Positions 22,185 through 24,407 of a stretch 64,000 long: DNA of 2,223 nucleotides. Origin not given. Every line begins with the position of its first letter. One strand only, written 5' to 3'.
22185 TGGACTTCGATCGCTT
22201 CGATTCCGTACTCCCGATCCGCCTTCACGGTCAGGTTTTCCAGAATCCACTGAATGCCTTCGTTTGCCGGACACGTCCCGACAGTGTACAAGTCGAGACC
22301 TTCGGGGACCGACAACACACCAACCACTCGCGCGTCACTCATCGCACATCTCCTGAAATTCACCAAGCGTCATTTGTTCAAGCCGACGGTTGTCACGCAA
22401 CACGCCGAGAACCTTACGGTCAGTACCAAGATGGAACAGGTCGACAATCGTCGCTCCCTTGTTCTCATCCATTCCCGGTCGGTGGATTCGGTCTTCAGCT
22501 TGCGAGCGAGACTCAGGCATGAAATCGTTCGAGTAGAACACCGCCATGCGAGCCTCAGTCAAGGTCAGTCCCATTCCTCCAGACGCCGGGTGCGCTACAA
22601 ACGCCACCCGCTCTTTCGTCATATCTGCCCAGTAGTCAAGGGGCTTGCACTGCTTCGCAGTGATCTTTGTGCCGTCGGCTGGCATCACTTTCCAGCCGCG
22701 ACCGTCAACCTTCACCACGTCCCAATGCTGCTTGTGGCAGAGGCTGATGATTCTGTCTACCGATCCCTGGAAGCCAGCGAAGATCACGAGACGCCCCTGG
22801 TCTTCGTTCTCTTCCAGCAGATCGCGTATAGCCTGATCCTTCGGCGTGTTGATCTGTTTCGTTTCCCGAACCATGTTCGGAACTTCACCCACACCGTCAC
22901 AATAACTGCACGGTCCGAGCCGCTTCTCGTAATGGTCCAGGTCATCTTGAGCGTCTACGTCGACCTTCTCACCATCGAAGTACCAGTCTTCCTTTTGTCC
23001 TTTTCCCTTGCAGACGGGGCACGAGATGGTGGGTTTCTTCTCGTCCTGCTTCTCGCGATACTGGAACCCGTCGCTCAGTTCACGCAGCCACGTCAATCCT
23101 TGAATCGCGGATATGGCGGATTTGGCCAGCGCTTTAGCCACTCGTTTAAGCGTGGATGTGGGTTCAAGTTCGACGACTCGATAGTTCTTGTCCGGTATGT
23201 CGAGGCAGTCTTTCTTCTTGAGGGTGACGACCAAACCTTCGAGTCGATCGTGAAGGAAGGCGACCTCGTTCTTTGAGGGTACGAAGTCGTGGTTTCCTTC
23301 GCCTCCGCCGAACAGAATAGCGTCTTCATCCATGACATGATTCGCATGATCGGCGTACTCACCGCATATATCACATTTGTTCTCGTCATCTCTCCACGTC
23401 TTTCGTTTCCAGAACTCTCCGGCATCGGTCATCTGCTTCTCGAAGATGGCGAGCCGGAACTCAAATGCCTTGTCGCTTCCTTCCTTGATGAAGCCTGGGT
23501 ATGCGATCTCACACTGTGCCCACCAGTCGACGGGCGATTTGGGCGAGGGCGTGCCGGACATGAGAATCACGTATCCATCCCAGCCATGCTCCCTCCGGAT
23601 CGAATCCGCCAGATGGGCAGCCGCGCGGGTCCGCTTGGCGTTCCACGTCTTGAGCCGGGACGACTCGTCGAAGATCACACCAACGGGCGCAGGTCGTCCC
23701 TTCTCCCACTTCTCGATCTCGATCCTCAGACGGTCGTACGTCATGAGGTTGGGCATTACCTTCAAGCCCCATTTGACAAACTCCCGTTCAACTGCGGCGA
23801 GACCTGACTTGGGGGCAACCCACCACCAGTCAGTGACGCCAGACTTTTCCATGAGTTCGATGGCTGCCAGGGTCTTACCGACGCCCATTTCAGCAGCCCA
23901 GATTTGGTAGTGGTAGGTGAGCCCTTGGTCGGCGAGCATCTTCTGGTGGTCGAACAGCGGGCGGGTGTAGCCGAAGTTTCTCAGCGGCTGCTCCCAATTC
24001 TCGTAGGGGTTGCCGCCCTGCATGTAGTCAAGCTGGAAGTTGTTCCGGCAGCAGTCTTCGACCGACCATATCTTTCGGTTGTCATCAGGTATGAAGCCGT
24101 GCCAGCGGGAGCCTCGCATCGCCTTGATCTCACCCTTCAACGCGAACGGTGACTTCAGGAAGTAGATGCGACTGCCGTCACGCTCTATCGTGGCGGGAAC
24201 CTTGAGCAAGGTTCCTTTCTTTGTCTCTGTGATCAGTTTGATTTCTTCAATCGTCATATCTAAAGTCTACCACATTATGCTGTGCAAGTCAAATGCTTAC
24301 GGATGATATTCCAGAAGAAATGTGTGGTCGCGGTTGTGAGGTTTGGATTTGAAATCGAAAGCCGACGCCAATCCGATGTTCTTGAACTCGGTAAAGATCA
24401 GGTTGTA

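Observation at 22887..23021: Second DnaJ-type CxxCxGxG zinc-finger pair inside the SNF2 ATPase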

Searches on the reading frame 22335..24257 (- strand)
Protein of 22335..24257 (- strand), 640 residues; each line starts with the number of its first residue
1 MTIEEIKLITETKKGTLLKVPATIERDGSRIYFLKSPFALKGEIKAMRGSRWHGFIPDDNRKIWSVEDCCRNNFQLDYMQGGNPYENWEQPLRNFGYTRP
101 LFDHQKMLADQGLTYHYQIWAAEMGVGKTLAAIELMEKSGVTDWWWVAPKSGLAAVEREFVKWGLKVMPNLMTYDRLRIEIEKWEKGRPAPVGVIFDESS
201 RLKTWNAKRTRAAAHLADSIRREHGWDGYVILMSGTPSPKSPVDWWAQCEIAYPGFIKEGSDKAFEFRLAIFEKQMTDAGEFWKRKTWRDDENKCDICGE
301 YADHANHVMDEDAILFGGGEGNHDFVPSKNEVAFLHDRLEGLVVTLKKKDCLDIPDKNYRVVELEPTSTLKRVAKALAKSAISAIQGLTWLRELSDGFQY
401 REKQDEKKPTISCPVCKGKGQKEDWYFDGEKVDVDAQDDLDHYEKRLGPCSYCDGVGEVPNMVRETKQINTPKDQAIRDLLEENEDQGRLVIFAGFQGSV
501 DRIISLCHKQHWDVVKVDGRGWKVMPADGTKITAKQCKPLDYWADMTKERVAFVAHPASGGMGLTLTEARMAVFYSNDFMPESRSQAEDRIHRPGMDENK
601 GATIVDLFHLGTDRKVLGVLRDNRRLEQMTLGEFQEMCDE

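Call 4: search_protein_families(library=pfam, proteins=[window:22335-24257:-], max_evalue=1)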
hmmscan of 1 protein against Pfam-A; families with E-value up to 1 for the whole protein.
window:22335-24257:- (640 aa): 5 families
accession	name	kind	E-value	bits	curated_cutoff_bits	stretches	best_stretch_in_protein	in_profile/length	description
PF00271.37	Helicase_C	-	6.4e-06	26.8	23.5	1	473-595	2-110/110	Helicase conserved C-terminal domain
PF00176.29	SNF2-rel_dom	-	0.00018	21.2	24.9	1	171-368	108-243/290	SNF2-related domain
PF23081.1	HTH_KIF26A_B_1st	-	0.02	15.5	27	1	284-309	48-70/85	Kinesin-like protein KIF26A/B, tri-helical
PF17302.8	DUF5351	-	0.47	11.2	27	0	412-421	19-28/29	Family of unknown function (DUF5351)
PF15777.11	Anti-TRAP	-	0.69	10.4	32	0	404-420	24-40/59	Tryptophan RNA-binding attenuator protein inhibitory protein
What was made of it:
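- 22428..22844 (-): RecA-like lobe 2 (about aa 472-610), carrying motifs IV-VI. Pfam Helicase_C covers aa 473-595 (call 4).
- On SNF2 family ATPase: Helicase_C scores 26.8 bits against a cutoff of 23.5 (call 4). PF00176 scores 21.2 bits against a cutoff of 24.9 for this sequence (call 4).
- Checked: Position in the protein: the Pfam SNF2-related domain match covers aa 171-368 and Helicase_C covers aa 473-595, so the pair lies between the two lobes (call 4).
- Tried and rejected: Pfam on the full protein gave no DnaJ_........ hit at E<=1, only Anti-TRAP at 0.69 (call 4).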

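Call 5: search_protein_families(library=phrogs, proteins=[window:22335-24257:-], max_evalue=0.01)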
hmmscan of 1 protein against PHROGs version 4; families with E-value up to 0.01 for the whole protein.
window:22335-24257:- (640 aa): 3 families
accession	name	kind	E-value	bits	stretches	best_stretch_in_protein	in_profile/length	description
phrog_62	-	DNA, RNA and nucleotide metabolism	1.1e-54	186.6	1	94-612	690-1113/1881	DNA helicase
phrog_6730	-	unknown function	0.0039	18.2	0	405-459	37-90/106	-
phrog_24008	-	DNA, RNA and nucleotide metabolism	0.0099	14.7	0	162-253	565-649/1006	helicase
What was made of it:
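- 22335..24257 (-): SNF2-family ATPase gene (640 aa plus stop). Walker A is GVGKT (K128), motif II is DESS (D197 E198), motif III is SGTP, and motif VI is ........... Pfam Helicase_C is above its threshold and PHROG 62 'DNA helicase' scores 1e-54 (calls 4, 5).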

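Call 6: search_dna_similar(query=window:22335-24257:-, collection=phages, mode=protein, max_rows=40)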
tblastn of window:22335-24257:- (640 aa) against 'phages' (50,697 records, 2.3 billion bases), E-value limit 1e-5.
Records with a match: 159; places in all: 159; records where one place covers at least 80% of the query: 3.
Best place of each record, by identity: <60% 159.
By first word of the organism name: Pseudomonas 73; Vibrio 39; Bordetella 9; Acinetobacter 8; Xanthomonas 6; Dinoroseobacter 3; Lactobacillus 3; Pseudanabaena 2; Thermoanaerobacterium 2; Burkholderia 2; and 10 more.
By host as written in the record: - 26; Pseudomonas aeruginosa 26; Pseudomonas aeruginosa PAO1 22; Vibrio cholerae 2095 9; Bordetella bronchiseptica ATCC 10580 9; Vibrio cholerae 7; Pseudomonas sp. 6; Acinetobacter baumannii 4; and 34 more.
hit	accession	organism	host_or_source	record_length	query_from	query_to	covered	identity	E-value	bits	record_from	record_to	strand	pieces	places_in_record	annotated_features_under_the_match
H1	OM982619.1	Pseudomonas phage Almagne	Pseudomonas syringae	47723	89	626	84%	23.5%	9e-15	84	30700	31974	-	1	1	DNA helicase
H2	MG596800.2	Pseudomonas phage PMBT14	Pseudomonas fluorescens ATCC 13525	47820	89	626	84%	23.3%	4e-14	82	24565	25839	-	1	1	DNA helicase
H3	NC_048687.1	Pseudomonas phage PMBT14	Pseudomonas fluorescens ATCC 13525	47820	89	626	84%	23.3%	4e-14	82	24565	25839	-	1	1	DNA helicase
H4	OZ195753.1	Vibrio phage K225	Seawater and oysters mix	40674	169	636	73%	23.9%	3e-15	86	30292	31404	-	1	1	DNA helicase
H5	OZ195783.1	Vibrio phage K296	Seawater and oysters mix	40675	169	636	73%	23.9%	3e-15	86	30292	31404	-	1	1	DNA helicase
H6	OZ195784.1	Vibrio phage K293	Seawater and oysters mix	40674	169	636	73%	23.9%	3e-15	86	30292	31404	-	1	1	DNA helicase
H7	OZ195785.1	Vibrio phage K291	Seawater and oysters mix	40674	169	636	73%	23.9%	3e-15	86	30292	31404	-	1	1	DNA helicase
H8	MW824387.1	Vibrio phage 23E28.1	Vibrio crassostreae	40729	169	636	73%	23.9%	3e-15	86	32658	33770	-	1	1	ATP-dependent helicase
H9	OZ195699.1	Vibrio phage K300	Seawater and oysters mix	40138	169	636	73%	23.9%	3e-15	86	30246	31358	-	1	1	DNA helicase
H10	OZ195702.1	Vibrio phage K292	Seawater and oysters mix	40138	169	636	73%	23.9%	3e-15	86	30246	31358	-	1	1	DNA helicase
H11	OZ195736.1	Vibrio phage K227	Seawater and oysters mix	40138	169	636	73%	23.9%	3e-15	86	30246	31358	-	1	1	DNA helicase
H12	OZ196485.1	Vibrio phage K228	Seawater and oysters mix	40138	169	636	73%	23.9%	3e-15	86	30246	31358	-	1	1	DNA helicase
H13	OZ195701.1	Vibrio phage K294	Seawater and oysters mix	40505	169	636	73%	23.9%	3e-15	86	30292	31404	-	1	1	DNA helicase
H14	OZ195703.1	Vibrio phage K298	Seawater and oysters mix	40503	169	636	73%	23.9%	3e-15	86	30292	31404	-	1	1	DNA helicase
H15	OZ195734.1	Vibrio phage K247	Seawater and oysters mix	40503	169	636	73%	23.9%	3e-15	86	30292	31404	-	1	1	DNA helicase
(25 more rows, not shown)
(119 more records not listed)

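Call 8: find_homologous_proteins(query=window:22335-24257:-, max_evalue=0.00001)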
Query window:22335-24257:- (640 aa): 2008 proteins with E <= 0.00001 among 8000 candidates; the best 120 are listed.
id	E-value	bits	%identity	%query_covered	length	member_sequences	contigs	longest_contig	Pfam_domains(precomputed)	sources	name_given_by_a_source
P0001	0.0e+0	1522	100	100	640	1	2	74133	PF00271.38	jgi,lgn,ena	-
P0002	0.0e+0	1267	84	100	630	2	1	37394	PF00271.38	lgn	-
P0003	0.0e+0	1178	78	100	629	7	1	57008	PF00271.38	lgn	-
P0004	0.0e+0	1132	75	100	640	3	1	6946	PF00271.38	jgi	jgi:hypothetical protein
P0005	0.0e+0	1132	77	99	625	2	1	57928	PF00271.38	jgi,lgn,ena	-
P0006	0.0e+0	1115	74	99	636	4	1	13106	-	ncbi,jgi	ncbi:MAG: DEAD/DEAH box helicase [Planctomycetota bacterium]|jgi:SNF2 family DNA or RNA helicase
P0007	0.0e+0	1112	73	100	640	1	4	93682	PF00176.30,PF00271.38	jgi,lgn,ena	-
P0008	0.0e+0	1111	73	100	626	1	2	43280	PF00176.30,PF00271.38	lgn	-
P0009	0.0e+0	1104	72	99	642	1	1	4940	PF00271.38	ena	-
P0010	0.0e+0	1101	75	100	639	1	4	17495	-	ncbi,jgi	ncbi:MAG: DEAD/DEAH box helicase [Planctomycetota bacterium]|jgi:SNF2 family DNA or RNA helicase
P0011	0.0e+0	1098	73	100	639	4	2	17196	PF00176.30,PF00271.38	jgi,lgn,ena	-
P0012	0.0e+0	1098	72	99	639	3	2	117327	PF00176.30,PF00271.38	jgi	jgi:hypothetical protein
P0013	0.0e+0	1094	71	99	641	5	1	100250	PF00271.38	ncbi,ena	-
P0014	0.0e+0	1094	74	100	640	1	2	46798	PF00176.30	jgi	jgi:SNF2 family DNA or RNA helicase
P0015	0.0e+0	1093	72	99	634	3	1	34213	PF00271.38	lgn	-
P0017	0.0e+0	1091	72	100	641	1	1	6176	PF00176.30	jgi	jgi:hypothetical protein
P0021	0.0e+0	1070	72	100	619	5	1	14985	PF00176.30,PF00271.38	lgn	-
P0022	0.0e+0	1066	71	99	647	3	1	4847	PF00176.30,PF00271.38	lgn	-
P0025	0.0e+0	1065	71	100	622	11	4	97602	PF00176.30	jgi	jgi:SNF2 family DNA or RNA helicase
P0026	0.0e+0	1062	72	100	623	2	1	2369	PF00176.30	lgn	-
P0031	0.0e+0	1050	71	100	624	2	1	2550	PF00176.30,PF00271.38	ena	-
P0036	0.0e+0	1033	71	99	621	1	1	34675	PF00176.30,PF00271.38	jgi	jgi:SNF2 family DNA or RNA helicase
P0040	0.0e+0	1024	70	99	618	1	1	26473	PF00176.30,PF00271.38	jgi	jgi:SNF2 family DNA or RNA helicase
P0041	0.0e+0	1021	69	99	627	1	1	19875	PF00176.30,PF00271.38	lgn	-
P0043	3.1e-298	1009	68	99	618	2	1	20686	PF00176.30,PF00271.38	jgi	jgi:SNF2 family DNA or RNA helicase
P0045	3.5e-293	992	68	100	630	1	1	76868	PF00176.30,PF00271.38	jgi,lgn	jgi:hypothetical protein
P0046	4.6e-293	992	67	99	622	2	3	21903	PF00176.30,PF00271.38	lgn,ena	-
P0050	1.2e-288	977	65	99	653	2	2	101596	PF00176.30,PF00271.38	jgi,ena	-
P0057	4.1e-270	916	64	99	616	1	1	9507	PF00176.30,PF00271.38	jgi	-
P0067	6.6e-241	819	60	98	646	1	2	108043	PF00176.30,PF00271.38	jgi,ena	-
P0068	1.7e-240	818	59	99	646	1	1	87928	PF00176.30,PF00271.38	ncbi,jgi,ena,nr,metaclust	ncbi:MAG: hypothetical protein AMS22_06090 [Thiotrichales bacterium SG8_50]|nr:MAG: hypothetical pro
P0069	1.1e-239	815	60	99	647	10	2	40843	PF00176.30,PF00271.38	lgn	-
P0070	7.4e-239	812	60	98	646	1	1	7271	PF00176.30,PF00271.38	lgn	-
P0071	1.1e-235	802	58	99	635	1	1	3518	PF00176.30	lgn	-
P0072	1.4e-235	802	59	99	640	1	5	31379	PF00176.30,PF00271.38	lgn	-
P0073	3.1e-235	801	58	99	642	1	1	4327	PF00176.30,PF00271.38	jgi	-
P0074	8.0e-235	799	59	99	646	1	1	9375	PF00176.30,PF00271.38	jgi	jgi:SNF2 family DNA or RNA helicase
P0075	3.2e-234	797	58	99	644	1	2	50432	PF00176.30,PF00271.38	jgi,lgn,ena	-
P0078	8.9e-233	792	57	99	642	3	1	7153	PF00176.30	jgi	jgi:SNF2 family DNA or RNA helicase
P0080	3.6e-232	790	57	99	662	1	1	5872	PF00176.30,PF00271.38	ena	-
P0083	1.0e-231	789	58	99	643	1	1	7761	PF00176.30,PF00271.38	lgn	-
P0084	1.3e-231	789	57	99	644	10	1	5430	PF00176.30,PF00271.38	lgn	-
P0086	2.0e-231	788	58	99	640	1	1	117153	PF00176.30,PF00271.38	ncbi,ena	-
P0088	3.6e-231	787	59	99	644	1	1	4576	PF00176.30,PF00271.38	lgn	-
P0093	1.1e-230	785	58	99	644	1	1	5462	PF00176.30,PF00271.38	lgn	-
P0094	2.1e-229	781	57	99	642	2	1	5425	PF00176.30,PF00271.38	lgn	-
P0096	1.1e-228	779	57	99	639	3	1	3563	PF00176.30,PF00271.38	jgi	jgi:SNF2 family DNA or RNA helicase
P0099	5.3e-228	777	58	99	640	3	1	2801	PF00176.30,PF00271.38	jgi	jgi:SNF2 family DNA or RNA helicase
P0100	5.6e-228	777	59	99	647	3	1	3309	PF00176.30,PF00271.38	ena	-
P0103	4.6e-227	774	58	99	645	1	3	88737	PF00176.30,PF00271.38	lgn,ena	-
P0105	6.4e-227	773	59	98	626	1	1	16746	PF00176.30,PF00271.38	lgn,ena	-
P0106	1.0e-226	772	57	100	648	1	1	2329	PF00176.30,PF00271.38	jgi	-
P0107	1.7e-226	772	58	99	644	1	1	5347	PF00176.30,PF00271.38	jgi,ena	-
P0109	7.7e-226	769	58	98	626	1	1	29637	PF00176.30,PF00271.38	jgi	jgi:SNF2 family DNA or RNA helicase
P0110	1.4e-225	769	57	99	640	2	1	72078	PF00176.30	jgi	jgi:SNF2 family DNA or RNA helicase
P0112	1.8e-225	768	57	99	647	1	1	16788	PF00176.30,PF00271.38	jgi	-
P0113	1.8e-225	768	56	99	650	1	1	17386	PF00176.30,PF00271.38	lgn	-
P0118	2.0e-224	765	55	99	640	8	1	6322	PF00176.30,PF00271.38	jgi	jgi:hypothetical protein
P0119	2.8e-224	764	55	97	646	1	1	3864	PF00176.30,PF00271.38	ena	-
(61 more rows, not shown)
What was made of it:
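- On SNF2 family ATPase: Many orthologs do carry a precomputed PF00176 hit (call 8).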

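Call 15: search_solved_structures(query=A2, max_evalue=0.01, show_alignments=2)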
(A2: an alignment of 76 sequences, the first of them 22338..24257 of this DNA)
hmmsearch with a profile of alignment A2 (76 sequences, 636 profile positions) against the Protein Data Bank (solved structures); distinct sequences matched with E-value up to 0.01: 75 (the best 60 are shown).
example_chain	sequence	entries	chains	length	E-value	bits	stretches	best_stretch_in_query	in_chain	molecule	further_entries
6iro_L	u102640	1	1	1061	2.2e-18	68.7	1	468-630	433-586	ISWI chromatin-remodeling complex ATPase ISW1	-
6jyl_K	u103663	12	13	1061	2.3e-18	68.7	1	468-630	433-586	ISWI chromatin-remodeling complex ATPase ISW1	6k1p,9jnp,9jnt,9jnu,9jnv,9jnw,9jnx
7x3t_V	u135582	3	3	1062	2.3e-18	68.7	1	468-630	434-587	ISWI chromatin-remodeling complex ATPase ISW1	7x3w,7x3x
9lj2_K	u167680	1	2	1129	2.8e-18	68.4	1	468-630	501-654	ISWI chromatin-remodeling complex ATPase ISW1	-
5jxr_A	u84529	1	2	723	2.4e-16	62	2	474-627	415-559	Chromatin-remodeling complex ATPase-like protein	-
6pwf_K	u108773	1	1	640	3e-16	61.7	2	476-627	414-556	chromatin remodeling factor ISWI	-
6ne3_W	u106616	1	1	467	4.5e-16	61.1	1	470-611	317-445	SWI/SNF-related matrix-associated actin-dependent regulator of chromatin subfamily A membe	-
5hzr_A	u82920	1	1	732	7.4e-15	57.1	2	517-593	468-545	SNF2-family ATP dependent chromatin remodeling factor like protein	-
8v4y_W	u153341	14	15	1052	9.5e-15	56.7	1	470-610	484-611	SWI/SNF-related matrix-associated actin-dependent regulator of chromatin subfamily A membe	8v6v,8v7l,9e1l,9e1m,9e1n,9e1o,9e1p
6igm_H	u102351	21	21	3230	2.1e-13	52.3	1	518-604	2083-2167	Helicase SRCAP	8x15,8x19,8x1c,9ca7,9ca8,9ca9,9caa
9b1d_A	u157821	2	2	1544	6.1e-13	50.8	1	517-593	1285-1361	Helicase SWR1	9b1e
6gej_M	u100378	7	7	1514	6.2e-13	50.7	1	517-593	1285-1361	Helicase SWR1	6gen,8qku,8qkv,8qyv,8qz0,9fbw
9z04_A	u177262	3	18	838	7.6e-13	50.4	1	476-627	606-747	Lymphoid-specific helicase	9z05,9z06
7xyf_K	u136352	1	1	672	4.1e-12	48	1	466-594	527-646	ATP-dependent helicase fft3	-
9ge5_G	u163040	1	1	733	5.5e-12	47.6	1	514-625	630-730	Chromatin-remodeling ATPase INO80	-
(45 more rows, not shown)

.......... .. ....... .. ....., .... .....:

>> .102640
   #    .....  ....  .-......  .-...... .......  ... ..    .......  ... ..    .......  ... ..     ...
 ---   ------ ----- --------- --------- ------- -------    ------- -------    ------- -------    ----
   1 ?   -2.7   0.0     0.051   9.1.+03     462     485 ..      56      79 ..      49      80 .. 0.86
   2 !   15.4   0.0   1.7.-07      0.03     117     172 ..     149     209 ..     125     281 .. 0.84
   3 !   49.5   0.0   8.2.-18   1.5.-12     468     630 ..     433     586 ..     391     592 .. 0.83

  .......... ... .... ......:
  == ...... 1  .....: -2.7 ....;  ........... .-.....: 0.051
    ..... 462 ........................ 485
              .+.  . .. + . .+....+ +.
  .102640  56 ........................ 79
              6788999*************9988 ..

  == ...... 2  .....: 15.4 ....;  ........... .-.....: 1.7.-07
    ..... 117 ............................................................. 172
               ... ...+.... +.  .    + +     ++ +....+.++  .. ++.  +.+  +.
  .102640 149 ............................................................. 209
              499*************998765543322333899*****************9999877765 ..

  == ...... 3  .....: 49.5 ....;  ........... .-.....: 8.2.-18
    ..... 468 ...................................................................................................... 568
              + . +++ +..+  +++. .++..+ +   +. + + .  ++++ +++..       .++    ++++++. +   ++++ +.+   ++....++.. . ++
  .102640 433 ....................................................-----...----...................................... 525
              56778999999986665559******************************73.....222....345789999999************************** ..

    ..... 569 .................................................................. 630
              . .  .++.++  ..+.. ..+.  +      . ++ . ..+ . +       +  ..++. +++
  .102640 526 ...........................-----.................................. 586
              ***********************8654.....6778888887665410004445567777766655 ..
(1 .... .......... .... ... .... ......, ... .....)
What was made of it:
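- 22335..24257 (-): A profile against PDB sequences hits ISW1 at E=2e-18 (call 15).
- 22428..22844 (-): The alignment to ISW1 runs from 'PKd..LL', equivalent to ISW1 'aaKlqvldkLL' (call 15).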

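Call 21: find_related_loci(query=A2, collection=viral_contigs, flank=10000)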
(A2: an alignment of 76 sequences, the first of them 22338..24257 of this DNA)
Query A2 (640 aa) in viral_contigs; peptide patterns used: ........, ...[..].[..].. (x = any residue, [..] = any of these).
369 stretches matched a pattern; 359 encode a relative of the query (tblastn E <= 1e-3); the best 80 are kept; 80 distinct loci.
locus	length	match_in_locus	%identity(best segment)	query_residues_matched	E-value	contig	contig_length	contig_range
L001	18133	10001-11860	77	4-636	0e+0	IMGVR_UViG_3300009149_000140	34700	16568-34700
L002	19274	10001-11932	72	4-640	0e+0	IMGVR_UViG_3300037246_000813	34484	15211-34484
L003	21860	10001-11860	77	4-636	0e+0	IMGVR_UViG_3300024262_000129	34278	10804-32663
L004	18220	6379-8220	70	4-636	0e+0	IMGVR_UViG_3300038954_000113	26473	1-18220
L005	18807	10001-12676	73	1-636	0e+0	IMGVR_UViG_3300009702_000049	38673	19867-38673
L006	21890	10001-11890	60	4-633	0e+0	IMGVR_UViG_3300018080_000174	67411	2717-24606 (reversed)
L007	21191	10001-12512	69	2-636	0e+0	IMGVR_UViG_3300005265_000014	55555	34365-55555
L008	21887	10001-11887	59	4-633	0e+0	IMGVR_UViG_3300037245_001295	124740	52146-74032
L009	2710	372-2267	57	4-636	0e+0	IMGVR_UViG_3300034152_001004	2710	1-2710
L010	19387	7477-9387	57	6-640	0e+0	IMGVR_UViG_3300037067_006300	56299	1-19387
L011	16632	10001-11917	57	3-634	0e+0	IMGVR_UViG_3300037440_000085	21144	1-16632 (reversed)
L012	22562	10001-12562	69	4-636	0e+0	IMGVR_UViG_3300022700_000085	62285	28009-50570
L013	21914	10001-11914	57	2-636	0e+0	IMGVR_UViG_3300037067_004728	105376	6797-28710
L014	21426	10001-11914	56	6-640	0e+0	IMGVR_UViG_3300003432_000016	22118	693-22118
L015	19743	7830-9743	55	2-636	0e+0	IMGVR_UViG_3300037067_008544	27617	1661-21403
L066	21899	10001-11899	50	1-634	0e+0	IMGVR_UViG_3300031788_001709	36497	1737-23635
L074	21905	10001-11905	50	1-636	0e+0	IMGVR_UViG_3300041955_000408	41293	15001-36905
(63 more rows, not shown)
